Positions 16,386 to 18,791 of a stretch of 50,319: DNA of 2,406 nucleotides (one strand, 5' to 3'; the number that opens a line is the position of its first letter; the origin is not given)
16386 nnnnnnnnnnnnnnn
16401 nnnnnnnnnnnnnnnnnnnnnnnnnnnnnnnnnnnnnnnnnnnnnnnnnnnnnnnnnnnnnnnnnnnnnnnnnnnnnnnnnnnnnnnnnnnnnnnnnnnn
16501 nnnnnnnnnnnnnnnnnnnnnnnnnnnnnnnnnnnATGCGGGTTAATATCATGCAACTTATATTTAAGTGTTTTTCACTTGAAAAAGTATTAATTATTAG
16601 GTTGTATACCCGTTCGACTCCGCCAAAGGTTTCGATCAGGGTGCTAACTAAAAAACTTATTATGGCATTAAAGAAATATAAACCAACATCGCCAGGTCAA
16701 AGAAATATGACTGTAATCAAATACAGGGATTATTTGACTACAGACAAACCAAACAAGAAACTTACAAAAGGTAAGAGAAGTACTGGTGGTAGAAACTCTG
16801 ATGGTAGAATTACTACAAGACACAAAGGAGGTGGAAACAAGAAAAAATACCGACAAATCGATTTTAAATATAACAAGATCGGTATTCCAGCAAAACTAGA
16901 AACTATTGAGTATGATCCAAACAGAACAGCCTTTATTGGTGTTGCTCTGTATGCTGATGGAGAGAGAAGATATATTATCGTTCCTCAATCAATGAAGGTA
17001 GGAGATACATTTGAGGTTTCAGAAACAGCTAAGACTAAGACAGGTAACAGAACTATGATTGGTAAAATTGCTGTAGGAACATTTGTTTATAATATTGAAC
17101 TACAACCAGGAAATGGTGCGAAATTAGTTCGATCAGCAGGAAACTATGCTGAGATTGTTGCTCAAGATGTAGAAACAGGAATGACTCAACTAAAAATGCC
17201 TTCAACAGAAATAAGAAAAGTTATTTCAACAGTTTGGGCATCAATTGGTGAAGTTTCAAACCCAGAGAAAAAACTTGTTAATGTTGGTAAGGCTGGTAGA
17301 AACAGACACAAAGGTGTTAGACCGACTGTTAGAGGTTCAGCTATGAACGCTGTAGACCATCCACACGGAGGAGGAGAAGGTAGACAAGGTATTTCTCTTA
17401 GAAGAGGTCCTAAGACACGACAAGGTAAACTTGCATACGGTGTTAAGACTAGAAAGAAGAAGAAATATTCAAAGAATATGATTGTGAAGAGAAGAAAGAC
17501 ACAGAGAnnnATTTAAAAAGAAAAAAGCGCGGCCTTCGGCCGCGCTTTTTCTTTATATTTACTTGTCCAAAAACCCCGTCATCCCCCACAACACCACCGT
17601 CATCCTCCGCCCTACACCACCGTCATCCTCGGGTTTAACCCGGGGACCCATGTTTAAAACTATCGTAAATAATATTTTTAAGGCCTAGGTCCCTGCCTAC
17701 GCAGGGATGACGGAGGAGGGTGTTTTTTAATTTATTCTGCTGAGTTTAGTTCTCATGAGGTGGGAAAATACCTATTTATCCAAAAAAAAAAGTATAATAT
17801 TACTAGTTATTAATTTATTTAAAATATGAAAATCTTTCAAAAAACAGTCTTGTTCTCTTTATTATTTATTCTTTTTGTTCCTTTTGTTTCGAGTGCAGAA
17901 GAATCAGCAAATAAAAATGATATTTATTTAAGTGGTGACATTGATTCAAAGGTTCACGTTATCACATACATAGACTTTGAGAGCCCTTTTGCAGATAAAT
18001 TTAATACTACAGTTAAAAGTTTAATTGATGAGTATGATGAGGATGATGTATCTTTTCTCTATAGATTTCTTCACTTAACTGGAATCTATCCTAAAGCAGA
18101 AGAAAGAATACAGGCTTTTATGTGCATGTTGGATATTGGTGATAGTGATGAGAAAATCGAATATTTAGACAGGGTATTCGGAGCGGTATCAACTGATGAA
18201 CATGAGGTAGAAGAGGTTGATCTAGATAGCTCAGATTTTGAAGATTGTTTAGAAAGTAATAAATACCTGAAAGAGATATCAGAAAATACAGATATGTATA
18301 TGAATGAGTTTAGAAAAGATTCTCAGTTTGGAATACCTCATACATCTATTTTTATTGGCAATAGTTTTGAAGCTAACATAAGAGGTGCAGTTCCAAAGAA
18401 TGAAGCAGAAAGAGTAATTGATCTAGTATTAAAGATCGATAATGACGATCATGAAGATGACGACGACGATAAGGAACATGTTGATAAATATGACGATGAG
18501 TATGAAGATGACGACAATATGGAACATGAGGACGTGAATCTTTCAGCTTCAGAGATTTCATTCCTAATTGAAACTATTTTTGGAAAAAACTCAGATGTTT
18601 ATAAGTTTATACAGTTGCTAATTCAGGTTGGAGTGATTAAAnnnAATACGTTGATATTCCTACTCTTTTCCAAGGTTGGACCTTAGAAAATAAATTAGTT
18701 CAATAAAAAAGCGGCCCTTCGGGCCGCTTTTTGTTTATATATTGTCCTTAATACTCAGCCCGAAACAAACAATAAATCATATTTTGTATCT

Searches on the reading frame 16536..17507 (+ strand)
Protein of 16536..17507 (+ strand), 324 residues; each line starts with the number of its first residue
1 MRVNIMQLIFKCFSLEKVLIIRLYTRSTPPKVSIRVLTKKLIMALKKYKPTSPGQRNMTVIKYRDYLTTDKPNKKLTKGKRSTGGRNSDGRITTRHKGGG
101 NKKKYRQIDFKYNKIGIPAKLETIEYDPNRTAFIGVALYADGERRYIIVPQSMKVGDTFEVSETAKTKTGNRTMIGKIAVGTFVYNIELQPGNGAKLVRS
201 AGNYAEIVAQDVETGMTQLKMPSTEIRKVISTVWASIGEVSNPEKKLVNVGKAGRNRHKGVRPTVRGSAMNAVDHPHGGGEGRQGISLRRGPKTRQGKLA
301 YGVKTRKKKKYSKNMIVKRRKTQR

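Call 61: search_protein_families(library=pfam, proteins=[window:16536-17507:+], max_evalue=0.001)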
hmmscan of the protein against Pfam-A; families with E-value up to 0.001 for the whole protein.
window:16536-17507:+ (324 aa): 2 families
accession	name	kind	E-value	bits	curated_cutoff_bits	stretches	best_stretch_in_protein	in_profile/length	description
PF03947.24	Ribosomal_L2_C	-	4.7e-44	149.9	33.7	1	168-295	1-124/126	Ribosomal Proteins L2, C-terminal domain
PF00181.30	Ribosomal_L2_N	-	1.6e-31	108.6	23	1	85-158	1-74/77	Ribosomal Proteins L2, RNA binding N-terminal domain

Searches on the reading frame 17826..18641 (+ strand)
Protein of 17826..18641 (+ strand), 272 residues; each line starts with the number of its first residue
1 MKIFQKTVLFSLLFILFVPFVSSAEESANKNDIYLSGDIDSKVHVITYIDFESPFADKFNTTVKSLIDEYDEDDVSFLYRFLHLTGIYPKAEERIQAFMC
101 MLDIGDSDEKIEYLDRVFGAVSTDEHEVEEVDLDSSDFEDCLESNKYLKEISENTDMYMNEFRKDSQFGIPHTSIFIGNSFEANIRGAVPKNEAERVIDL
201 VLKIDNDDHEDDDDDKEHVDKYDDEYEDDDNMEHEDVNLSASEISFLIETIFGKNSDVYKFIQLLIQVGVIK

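Call 61: search_protein_families(library=pfam, proteins=[window:17826-18641:+], max_evalue=0.001)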
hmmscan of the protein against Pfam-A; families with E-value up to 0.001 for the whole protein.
window:17826-18641:+ (272 aa): 1 family
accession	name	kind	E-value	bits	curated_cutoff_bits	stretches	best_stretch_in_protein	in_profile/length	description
PF13462.12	Thioredoxin_4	-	1.3e-08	35.7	23.2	1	36-157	8-131/165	Thioredoxin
